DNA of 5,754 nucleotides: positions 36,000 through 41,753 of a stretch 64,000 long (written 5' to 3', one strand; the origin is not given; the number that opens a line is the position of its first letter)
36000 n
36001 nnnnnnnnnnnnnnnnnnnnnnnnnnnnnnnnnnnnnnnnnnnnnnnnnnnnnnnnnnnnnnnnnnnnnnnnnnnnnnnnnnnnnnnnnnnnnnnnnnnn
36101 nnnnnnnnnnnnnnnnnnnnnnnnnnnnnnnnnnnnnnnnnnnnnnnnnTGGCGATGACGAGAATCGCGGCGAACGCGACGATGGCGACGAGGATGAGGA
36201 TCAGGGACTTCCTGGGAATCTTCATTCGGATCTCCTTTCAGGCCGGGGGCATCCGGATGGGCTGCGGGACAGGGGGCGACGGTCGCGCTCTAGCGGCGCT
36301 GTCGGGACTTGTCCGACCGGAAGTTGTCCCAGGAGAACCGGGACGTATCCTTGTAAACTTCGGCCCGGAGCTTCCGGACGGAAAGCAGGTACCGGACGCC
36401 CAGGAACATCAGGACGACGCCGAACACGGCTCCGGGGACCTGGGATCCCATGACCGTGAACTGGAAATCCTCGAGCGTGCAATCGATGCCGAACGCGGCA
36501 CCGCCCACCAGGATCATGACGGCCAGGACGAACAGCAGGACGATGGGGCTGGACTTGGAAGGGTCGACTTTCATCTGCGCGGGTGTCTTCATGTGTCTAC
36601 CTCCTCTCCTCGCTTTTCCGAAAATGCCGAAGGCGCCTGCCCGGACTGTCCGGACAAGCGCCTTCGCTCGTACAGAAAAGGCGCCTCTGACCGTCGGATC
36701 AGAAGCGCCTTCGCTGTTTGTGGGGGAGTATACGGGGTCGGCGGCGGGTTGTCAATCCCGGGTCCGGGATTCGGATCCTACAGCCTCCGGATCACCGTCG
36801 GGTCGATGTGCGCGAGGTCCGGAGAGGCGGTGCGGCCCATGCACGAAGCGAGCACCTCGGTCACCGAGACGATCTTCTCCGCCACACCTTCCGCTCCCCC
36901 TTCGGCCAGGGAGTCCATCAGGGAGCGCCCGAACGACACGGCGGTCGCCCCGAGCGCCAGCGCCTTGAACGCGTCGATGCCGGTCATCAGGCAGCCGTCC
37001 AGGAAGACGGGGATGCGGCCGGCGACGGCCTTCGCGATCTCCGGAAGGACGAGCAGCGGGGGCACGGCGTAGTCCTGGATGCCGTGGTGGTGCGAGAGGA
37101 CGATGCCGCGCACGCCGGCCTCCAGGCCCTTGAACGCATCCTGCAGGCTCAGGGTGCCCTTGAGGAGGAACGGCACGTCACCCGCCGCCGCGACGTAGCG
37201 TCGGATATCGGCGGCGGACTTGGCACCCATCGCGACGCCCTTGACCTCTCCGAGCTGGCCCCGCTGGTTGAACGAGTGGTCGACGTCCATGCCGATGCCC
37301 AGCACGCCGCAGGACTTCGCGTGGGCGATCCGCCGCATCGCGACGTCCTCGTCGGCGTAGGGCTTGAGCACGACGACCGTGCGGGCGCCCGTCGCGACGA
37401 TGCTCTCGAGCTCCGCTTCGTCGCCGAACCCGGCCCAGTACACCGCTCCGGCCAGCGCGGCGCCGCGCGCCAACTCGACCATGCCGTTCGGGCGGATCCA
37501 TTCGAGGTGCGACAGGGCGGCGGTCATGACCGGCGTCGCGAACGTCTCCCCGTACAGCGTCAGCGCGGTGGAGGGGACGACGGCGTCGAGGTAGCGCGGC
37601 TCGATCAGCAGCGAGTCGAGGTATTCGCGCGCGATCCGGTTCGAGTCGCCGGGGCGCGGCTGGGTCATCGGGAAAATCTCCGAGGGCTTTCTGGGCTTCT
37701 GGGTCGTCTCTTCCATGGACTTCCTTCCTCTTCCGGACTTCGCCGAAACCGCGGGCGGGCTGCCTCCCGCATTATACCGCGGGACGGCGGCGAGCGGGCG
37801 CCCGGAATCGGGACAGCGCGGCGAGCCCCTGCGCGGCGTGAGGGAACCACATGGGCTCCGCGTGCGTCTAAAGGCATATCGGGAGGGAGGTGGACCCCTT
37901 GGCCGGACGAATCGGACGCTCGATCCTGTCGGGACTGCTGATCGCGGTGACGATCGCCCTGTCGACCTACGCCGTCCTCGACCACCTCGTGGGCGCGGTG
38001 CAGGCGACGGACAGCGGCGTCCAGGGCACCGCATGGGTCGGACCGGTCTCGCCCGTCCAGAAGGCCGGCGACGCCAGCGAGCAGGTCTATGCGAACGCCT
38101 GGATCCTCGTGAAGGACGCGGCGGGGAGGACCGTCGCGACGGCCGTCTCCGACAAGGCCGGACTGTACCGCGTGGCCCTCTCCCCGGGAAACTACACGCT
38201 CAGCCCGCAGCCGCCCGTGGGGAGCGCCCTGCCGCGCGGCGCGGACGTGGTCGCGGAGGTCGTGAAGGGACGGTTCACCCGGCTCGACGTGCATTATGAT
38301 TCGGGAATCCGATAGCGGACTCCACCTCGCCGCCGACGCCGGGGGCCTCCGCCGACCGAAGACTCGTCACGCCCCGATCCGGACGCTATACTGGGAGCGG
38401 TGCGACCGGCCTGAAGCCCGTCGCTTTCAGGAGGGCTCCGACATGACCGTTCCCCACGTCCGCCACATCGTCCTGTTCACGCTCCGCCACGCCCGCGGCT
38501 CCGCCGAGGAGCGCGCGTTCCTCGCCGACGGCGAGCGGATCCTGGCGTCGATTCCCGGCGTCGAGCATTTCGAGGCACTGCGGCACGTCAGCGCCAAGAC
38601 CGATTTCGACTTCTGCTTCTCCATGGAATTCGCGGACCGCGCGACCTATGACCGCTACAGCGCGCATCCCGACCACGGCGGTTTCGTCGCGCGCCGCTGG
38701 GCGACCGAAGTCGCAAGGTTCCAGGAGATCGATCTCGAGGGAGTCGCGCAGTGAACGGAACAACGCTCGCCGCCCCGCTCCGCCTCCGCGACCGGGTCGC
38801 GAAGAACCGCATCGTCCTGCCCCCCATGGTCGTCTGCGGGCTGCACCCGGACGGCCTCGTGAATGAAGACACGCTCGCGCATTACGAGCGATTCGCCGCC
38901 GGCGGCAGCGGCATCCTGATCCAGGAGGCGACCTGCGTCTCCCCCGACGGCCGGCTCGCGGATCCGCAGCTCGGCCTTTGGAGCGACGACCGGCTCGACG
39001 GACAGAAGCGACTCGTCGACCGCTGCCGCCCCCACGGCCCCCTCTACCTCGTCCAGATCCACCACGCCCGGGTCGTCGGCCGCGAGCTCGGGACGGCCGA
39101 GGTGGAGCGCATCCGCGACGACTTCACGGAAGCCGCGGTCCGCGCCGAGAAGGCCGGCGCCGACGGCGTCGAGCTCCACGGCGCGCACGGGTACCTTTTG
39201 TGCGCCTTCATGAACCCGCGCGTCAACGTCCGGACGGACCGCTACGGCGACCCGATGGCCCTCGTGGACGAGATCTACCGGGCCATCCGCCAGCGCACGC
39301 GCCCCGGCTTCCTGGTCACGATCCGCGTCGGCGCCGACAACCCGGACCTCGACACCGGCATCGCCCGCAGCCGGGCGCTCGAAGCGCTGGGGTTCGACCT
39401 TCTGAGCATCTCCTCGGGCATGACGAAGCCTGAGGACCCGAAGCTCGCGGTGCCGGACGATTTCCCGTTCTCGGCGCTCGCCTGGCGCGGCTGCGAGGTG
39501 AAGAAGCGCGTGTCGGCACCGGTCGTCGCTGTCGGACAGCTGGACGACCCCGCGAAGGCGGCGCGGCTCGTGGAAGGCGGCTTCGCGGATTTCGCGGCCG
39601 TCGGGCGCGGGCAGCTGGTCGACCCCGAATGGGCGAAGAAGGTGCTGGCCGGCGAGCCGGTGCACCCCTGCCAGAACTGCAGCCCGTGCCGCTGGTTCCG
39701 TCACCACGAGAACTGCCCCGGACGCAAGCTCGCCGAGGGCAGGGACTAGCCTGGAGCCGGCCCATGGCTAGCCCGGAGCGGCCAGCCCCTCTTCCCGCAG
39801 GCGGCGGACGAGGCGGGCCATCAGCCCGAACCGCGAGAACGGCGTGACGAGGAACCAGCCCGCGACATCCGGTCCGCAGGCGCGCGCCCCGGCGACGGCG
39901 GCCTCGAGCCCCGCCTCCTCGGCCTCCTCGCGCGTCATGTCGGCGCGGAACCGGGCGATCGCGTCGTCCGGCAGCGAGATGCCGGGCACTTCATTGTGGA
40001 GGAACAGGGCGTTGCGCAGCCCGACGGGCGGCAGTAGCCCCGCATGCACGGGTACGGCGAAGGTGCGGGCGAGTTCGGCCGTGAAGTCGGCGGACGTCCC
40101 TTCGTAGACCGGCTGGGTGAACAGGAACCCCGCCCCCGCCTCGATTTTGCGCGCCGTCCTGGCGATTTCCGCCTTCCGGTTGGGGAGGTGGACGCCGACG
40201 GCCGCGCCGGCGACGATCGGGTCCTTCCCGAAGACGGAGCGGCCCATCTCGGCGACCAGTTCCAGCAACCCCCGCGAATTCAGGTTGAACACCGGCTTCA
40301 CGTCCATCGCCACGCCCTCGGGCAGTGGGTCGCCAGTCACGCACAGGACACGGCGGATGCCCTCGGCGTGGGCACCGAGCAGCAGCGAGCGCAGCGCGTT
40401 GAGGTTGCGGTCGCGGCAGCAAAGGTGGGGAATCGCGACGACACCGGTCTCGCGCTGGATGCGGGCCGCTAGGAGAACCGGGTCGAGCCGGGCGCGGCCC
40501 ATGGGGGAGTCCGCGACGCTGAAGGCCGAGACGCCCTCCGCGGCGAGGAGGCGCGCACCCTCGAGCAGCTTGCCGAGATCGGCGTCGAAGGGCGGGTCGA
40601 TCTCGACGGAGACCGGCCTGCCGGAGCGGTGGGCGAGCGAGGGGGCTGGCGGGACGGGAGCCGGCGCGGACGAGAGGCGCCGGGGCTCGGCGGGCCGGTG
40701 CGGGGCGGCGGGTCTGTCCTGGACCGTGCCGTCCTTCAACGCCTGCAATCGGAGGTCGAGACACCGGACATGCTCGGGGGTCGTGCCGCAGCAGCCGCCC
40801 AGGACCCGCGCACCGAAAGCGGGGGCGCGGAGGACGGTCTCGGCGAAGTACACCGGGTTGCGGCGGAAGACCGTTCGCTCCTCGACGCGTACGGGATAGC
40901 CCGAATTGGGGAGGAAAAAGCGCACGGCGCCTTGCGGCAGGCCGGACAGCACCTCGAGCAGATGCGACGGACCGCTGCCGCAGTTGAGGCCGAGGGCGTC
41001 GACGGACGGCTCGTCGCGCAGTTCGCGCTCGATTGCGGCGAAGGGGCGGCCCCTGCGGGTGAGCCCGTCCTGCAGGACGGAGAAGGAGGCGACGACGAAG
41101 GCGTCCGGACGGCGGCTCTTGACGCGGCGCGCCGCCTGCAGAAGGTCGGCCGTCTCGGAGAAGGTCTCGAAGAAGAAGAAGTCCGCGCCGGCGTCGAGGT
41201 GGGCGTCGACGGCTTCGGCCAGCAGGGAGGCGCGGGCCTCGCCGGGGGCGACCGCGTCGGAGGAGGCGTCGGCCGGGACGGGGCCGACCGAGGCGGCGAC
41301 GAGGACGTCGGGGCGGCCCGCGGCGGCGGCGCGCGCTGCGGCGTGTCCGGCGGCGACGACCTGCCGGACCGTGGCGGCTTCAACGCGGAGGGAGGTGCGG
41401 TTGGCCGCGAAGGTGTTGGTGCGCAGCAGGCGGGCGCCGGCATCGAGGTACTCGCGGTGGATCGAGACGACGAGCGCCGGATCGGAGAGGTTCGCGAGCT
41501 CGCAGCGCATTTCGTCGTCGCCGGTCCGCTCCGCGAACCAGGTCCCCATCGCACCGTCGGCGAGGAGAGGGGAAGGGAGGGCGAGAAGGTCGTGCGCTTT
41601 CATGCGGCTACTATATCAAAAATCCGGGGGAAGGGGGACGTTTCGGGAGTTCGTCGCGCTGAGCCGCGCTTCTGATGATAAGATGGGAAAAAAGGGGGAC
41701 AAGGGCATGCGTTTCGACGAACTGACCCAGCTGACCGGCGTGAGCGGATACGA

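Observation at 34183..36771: Amt-GlnK fusion behind a consensus promoter and a dual-terminator leader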

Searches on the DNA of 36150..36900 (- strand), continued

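Call 71: search_with_rna_model(model_id=R1, sources=[L087, L088], max_evalue=1, filters=off, show_alignments=4)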
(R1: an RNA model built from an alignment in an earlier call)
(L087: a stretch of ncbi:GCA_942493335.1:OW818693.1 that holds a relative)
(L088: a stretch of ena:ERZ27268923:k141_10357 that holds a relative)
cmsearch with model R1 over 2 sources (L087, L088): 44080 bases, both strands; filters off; matches with E-value up to 1: 5.
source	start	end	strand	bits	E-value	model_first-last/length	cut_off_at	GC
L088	9564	9625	+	38.1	4e-06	1-55/55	no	0.48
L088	9497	9556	+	36.8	8e-06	1-55/55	no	0.32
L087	2022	2078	+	33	5.8e-05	1-55/55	no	0.49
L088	9557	9618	-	25.2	0.0033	1-55/55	no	0.48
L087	2015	2072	-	18.7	0.095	1-55/55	no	0.45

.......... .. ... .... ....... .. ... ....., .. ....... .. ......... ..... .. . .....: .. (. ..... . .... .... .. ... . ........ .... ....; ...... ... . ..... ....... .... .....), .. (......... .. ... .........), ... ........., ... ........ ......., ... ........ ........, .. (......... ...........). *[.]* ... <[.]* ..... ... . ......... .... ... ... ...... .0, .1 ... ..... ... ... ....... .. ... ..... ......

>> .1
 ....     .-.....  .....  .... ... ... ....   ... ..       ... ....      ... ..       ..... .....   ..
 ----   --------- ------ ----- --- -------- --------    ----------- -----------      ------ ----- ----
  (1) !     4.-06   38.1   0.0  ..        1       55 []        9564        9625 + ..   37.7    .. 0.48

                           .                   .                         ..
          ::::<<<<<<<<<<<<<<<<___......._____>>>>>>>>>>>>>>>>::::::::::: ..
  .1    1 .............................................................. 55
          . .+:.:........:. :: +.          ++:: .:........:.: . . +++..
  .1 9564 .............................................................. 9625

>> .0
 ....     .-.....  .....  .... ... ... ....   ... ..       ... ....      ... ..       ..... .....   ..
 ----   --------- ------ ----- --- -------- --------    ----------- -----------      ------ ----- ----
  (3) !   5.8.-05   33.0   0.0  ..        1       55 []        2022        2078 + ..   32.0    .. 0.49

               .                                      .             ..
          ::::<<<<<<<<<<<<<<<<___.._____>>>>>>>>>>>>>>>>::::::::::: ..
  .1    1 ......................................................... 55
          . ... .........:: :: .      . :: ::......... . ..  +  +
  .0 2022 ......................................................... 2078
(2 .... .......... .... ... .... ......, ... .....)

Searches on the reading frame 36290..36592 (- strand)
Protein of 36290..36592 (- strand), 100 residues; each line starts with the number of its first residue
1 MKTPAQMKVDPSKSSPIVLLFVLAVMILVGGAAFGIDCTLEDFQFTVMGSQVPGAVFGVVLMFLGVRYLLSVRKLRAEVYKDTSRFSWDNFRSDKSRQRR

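Call 11: search_protein_families(library=pfam, proteins=[window:36290-36592:-])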
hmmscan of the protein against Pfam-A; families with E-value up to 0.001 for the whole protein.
window:36290-36592:- (100 aa): 0 families

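Call 59: search_protein_families(library=ncbifam, proteins=[window:36290-36592:-], max_evalue=1)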
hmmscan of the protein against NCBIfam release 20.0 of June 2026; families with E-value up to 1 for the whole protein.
window:36290-36592:- (100 aa): 1 family
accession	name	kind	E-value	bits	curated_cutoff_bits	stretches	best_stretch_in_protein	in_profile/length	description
NF058603.1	SCO2097_fam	equivalog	0.13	12.6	110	1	18-83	46-96/129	SCO2097 family morphological protein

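Call 60: find_homologous_proteins(query=window:36290-36592:-, max_evalue=0.001)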
Query window:36290-36592:- (100 aa): 9 proteins with E <= 0.001 among 14 candidates.
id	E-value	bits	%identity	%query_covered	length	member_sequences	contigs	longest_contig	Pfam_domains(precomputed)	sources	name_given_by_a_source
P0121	3.2e-58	211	100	100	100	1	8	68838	-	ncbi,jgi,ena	-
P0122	4.3e-48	179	82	100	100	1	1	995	-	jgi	jgi:hypothetical protein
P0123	3.2e-42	160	75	100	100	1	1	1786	-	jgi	jgi:hypothetical protein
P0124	5.2e-31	124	60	100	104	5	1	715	-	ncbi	-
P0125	3.4e-27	112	59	93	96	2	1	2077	-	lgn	-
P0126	1.1e-24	104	57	90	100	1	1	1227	-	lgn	-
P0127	3.0e-21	93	49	89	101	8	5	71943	-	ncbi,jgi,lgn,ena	jgi:hypothetical protein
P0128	4.1e-20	89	51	91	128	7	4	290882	-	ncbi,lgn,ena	-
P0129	4.1e-17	80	44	94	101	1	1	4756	-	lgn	-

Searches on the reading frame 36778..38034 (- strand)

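Call 11: search_protein_families(library=pfam, proteins=[window:36778-38034:-])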
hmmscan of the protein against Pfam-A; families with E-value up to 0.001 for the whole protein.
window:36778-38034:- (418 aa): 2 families
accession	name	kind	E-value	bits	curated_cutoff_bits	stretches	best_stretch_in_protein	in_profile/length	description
PF01070.24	FMN_dh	-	2.3e-52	178.6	24.9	2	281-416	213-349/350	FMN-dependent dehydrogenase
PF01645.23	Glu_synthase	-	0.0006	19.5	20.4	1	338-373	273-308/369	Conserved region in glutamate synthase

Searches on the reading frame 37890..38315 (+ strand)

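Call 33: search_protein_families(library=pfam, proteins=[window:37890-38315:+], max_evalue=0.0001)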
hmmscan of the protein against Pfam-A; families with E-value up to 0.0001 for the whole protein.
window:37890-38315:+ (141 aa): 1 family
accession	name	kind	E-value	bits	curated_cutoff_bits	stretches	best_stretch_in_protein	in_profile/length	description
PF13620.12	CarboxypepD_reg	-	3.4e-06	27.7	32.3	1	61-105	8-53/82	Carboxypeptidase regulatory-like domain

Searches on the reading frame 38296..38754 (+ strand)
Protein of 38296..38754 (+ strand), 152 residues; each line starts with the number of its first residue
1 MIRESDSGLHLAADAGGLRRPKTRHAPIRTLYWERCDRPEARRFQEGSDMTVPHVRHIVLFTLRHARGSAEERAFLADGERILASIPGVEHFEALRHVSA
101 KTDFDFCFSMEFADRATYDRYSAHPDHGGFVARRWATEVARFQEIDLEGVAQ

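Call 33: search_protein_families(library=pfam, proteins=[window:38296-38754:+], max_evalue=0.0001)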
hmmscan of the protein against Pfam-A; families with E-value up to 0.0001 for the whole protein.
window:38296-38754:+ (152 aa): 1 family
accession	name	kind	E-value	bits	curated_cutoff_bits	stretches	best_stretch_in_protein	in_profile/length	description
PF07876.18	Dabb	-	2e-15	57.7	25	1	55-147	1-94/96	Stress responsive A/B Barrel Domain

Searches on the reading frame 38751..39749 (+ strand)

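Call 33: search_protein_families(library=pfam, proteins=[window:38751-39749:+], max_evalue=0.0001)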
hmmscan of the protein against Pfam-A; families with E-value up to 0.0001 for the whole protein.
window:38751-39749:+ (332 aa): 1 family
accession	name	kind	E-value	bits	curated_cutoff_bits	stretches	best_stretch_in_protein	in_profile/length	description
PF00724.26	Oxidored_FMN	-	1.7e-40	139.8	27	2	110-301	139-338/342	NADH:flavin oxidoreductase / NADH oxidase family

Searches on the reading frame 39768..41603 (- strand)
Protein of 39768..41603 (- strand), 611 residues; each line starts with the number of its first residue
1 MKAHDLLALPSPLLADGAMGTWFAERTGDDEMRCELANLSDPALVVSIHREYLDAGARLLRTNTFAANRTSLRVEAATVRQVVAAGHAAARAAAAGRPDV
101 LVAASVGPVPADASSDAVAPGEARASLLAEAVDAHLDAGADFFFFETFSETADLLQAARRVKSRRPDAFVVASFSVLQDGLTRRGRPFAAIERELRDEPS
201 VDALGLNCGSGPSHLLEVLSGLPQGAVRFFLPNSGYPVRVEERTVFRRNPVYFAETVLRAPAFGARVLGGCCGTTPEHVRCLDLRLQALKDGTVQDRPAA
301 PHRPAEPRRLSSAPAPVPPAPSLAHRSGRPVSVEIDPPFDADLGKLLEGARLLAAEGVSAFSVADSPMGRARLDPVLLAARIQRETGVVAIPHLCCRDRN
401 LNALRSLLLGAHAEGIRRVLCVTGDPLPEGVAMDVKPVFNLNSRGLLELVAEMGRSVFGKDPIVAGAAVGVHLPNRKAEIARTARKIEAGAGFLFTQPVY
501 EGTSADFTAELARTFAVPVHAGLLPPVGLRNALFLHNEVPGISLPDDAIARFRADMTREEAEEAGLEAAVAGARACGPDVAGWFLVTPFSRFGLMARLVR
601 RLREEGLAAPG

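Call 33: search_protein_families(library=pfam, proteins=[window:39768-41603:-], max_evalue=0.0001)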
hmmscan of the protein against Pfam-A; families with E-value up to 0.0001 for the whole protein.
window:39768-41603:- (611 aa): 2 families
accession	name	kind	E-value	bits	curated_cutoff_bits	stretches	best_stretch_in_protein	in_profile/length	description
PF02574.22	S-methyl_trans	-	3.2e-45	155.6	22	1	13-282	1-279/283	Homocysteine S-methyltransferase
PF02219.23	MTHFR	-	4.5e-19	69.3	24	1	331-570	13-254/287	Methylenetetrahydrofolate reductase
